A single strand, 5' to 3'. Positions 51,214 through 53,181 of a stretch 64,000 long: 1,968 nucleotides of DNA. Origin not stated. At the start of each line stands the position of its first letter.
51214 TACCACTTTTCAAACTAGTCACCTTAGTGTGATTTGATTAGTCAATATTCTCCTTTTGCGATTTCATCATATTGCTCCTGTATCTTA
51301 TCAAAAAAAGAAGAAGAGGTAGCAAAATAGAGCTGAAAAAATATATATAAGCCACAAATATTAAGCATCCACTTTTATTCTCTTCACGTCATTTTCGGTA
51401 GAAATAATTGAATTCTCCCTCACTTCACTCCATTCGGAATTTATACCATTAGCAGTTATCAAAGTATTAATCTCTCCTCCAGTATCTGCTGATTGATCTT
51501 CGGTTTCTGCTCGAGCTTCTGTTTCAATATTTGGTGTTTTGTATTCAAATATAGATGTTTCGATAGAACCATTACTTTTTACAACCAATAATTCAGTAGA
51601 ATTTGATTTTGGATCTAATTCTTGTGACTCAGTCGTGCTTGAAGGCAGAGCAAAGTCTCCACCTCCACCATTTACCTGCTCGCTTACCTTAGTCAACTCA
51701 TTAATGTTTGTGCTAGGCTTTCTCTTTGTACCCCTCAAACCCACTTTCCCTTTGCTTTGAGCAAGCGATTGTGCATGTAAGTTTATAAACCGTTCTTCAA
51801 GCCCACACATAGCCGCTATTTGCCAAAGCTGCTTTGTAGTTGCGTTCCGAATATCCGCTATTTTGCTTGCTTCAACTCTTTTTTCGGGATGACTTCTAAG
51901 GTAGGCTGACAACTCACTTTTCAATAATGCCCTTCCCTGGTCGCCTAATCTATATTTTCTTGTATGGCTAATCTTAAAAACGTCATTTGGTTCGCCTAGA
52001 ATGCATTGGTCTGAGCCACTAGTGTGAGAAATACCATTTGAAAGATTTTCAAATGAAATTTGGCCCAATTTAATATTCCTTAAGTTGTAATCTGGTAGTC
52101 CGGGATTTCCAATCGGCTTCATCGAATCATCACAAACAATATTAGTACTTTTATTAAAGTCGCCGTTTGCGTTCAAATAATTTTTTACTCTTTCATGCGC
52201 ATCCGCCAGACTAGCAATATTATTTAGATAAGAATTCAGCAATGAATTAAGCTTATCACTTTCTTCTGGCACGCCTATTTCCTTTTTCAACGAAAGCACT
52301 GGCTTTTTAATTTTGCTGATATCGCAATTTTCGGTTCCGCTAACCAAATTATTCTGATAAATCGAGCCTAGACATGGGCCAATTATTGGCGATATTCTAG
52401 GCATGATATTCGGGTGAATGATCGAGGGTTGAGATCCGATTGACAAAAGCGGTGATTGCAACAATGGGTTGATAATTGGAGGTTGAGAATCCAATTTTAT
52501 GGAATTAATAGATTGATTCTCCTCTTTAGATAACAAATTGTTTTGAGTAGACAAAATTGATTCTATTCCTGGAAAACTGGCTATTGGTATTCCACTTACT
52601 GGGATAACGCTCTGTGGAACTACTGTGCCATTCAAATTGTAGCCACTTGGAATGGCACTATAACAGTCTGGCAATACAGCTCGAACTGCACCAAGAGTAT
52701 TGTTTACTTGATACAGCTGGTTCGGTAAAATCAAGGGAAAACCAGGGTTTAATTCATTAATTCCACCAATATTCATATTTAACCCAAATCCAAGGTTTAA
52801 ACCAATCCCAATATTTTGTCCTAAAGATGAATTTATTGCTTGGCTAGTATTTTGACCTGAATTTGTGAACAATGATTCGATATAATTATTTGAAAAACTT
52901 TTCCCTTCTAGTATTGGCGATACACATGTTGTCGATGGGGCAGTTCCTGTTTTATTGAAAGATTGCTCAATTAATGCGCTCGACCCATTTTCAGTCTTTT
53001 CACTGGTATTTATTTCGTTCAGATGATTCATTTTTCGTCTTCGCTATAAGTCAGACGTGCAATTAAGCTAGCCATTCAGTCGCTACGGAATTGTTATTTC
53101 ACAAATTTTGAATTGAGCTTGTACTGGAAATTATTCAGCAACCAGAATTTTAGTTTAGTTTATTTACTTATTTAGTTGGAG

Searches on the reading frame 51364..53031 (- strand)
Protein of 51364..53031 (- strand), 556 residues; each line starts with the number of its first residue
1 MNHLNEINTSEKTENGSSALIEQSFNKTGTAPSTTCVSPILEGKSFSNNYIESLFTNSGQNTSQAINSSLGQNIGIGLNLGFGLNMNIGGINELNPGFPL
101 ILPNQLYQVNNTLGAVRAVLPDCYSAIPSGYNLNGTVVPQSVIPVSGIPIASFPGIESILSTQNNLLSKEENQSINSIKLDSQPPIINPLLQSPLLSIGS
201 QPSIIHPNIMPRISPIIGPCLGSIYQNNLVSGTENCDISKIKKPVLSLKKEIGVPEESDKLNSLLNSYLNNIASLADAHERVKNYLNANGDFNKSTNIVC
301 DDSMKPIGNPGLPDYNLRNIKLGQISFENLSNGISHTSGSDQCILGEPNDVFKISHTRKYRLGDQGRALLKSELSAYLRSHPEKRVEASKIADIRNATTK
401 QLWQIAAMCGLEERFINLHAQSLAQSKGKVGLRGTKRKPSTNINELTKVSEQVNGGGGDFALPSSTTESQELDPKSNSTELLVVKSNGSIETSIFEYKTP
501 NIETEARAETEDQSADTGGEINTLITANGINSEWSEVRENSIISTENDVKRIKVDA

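Call 54: find_encoding_contigs(protein=window:51364-53031:-, flank=10000, max_places=1)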
Protein window:51364-53031:- (556 aa): 23 contigs read that carry it; 1 place shown.
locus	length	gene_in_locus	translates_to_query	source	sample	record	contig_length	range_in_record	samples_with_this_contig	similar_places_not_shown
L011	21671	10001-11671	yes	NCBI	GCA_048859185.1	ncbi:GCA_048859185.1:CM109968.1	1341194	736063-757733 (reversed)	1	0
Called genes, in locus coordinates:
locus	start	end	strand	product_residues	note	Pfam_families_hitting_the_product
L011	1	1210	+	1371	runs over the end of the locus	PF00168:C2 (weak), PF16165:Ferlin_C (weak)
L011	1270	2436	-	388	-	PF13850:ERGIC_N, PF07970:COPIIcoated_ERV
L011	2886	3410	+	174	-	PF21023:DENR_N (weak), PF01253:SUI1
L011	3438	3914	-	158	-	PF08648:SNRNP27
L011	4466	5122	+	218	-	PF00687:Ribosomal_L1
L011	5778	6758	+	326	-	PF00226:DnaJ (weak)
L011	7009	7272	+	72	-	-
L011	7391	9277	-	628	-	-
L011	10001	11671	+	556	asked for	-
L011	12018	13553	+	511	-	PF12799:LRR_4 (faint)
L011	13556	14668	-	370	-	PF00226:DnaJ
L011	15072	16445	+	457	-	PF00485:PRK, PF14681:UPRTase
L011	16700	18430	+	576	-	-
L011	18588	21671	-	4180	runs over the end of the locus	-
